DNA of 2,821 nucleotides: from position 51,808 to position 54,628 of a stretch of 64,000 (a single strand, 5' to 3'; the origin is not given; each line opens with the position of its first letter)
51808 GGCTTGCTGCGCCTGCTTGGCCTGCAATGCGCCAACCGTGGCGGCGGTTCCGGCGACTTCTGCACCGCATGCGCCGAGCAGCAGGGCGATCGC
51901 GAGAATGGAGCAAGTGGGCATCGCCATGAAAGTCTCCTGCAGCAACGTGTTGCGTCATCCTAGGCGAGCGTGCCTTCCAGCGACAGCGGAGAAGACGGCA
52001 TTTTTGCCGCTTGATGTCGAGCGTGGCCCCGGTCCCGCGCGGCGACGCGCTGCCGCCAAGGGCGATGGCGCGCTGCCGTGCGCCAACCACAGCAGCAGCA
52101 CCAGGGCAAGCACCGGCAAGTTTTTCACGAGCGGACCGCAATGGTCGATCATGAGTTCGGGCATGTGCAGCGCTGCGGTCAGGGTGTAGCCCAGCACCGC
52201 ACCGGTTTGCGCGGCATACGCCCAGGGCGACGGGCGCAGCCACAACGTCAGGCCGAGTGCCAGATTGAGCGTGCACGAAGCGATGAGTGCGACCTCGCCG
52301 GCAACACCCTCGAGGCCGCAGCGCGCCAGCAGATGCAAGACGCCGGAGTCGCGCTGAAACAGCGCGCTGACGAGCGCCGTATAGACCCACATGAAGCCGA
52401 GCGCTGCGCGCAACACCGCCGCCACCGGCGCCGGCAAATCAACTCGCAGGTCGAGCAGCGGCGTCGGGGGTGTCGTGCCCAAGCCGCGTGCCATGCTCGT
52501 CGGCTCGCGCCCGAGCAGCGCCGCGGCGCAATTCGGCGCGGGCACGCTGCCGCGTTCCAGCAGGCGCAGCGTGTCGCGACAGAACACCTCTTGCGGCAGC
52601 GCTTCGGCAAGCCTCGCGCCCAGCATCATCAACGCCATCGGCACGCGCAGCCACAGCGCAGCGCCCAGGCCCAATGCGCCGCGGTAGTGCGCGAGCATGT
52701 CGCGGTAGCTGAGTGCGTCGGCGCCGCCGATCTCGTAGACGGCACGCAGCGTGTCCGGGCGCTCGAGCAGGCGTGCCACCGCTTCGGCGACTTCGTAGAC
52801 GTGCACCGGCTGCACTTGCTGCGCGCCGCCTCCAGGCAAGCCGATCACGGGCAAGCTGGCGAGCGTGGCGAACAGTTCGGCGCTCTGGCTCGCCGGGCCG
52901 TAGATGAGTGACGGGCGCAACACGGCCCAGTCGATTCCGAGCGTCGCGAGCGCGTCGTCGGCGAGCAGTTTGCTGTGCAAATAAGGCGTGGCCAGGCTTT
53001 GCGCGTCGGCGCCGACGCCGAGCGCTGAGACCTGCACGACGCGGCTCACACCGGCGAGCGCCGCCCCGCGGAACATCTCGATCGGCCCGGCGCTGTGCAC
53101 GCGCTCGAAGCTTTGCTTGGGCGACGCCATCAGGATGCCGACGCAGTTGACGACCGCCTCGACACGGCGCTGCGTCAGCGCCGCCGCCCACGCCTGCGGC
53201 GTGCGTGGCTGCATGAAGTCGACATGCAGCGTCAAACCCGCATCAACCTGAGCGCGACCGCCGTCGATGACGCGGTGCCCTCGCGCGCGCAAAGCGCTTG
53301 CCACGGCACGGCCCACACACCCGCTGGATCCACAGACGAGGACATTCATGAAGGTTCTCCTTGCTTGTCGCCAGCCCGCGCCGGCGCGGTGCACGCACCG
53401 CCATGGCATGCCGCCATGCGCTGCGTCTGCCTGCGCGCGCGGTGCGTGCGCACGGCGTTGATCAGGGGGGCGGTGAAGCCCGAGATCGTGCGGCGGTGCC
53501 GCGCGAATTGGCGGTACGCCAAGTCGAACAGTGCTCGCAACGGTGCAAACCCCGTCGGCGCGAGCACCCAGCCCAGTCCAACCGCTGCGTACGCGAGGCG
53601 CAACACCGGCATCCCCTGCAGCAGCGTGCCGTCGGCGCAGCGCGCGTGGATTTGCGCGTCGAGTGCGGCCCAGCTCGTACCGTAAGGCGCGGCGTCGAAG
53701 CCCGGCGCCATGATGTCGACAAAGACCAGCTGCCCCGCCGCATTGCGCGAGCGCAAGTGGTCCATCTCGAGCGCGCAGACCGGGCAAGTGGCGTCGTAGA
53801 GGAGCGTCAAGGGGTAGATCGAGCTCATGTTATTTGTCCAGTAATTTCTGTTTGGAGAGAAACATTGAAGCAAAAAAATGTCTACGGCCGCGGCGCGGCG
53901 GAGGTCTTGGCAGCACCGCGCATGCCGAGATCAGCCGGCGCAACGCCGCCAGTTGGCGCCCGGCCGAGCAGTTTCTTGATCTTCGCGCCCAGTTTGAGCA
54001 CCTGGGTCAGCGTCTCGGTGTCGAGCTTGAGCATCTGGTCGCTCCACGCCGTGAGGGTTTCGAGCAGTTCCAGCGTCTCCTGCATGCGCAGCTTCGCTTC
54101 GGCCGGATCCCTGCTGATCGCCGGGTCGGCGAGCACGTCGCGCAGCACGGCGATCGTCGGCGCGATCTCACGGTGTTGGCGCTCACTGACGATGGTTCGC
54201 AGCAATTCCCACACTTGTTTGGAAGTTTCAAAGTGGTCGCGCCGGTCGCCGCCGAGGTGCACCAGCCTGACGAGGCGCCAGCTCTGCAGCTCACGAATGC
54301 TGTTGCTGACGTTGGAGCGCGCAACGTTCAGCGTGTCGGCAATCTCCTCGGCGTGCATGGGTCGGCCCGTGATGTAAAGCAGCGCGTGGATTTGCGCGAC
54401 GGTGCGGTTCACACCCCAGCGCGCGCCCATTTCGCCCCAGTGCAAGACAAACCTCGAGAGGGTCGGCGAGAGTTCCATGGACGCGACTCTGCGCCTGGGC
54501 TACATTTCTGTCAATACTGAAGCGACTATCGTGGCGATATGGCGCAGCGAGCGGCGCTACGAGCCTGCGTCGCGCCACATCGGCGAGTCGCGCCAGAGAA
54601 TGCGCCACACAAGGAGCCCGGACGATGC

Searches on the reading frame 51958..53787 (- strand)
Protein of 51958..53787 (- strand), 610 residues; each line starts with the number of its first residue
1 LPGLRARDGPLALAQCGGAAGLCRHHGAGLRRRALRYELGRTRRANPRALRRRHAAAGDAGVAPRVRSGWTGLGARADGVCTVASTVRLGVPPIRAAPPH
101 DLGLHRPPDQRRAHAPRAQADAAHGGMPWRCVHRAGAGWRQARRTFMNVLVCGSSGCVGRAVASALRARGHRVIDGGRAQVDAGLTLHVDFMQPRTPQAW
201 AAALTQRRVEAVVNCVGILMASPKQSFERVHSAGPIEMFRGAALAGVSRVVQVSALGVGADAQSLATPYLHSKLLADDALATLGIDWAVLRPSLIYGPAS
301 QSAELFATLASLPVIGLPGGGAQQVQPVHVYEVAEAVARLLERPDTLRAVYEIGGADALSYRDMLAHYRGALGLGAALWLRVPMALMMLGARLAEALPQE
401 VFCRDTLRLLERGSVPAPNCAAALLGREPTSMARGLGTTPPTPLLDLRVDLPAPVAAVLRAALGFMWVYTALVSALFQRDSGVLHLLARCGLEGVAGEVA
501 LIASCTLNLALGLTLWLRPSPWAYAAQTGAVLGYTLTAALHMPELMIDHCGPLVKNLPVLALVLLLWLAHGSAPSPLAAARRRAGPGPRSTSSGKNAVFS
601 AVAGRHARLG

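Call 79: search_protein_families(library=pfam, proteins=[window:51958-53787:-], max_evalue=0.0001)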
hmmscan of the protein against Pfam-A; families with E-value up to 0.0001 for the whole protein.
window:51958-53787:- (610 aa): 3 families
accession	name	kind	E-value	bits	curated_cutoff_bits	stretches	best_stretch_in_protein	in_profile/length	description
PF13781.11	DoxX_3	-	4.1e-20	72.6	25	1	465-564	2-102/102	DoxX-like family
PF01370.27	Epimerase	-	6.1e-16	59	20.9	1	149-354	1-240/240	NAD dependent epimerase/dehydratase family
PF13460.12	NAD_binding_10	-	4.2e-09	37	27.2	1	153-298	1-149/184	NAD(P)H-binding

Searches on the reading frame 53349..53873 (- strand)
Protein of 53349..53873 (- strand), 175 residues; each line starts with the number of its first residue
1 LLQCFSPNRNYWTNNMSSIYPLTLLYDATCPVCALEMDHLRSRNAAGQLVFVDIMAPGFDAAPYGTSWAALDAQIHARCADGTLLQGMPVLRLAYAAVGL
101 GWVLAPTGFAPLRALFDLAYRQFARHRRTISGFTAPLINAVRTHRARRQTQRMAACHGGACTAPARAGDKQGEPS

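Call 79: search_protein_families(library=pfam, proteins=[window:53349-53873:-], max_evalue=0.0001)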
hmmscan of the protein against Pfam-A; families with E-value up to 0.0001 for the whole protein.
window:53349-53873:- (175 aa): 1 family
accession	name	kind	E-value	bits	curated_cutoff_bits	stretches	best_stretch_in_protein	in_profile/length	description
PF04134.17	DCC1-like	-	2.6e-20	74.2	27.8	1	24-132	1-112/113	DCC1-like thiol-disulfide oxidoreductase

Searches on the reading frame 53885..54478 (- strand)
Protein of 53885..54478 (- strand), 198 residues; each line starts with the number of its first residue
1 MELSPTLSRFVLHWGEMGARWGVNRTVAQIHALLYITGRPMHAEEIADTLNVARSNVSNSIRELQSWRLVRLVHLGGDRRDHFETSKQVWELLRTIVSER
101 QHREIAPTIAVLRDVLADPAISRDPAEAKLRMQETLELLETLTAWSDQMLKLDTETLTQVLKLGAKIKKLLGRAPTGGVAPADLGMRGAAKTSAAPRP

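Call 79: search_protein_families(library=pfam, proteins=[window:53885-54478:-], max_evalue=0.0001)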
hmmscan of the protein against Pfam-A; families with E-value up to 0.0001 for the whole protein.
window:53885-54478:- (198 aa): 1 family
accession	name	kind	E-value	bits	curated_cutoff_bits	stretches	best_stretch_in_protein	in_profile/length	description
PF12802.13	MarR_2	-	2.3e-10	40.9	27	1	24-80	4-60/61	MarR family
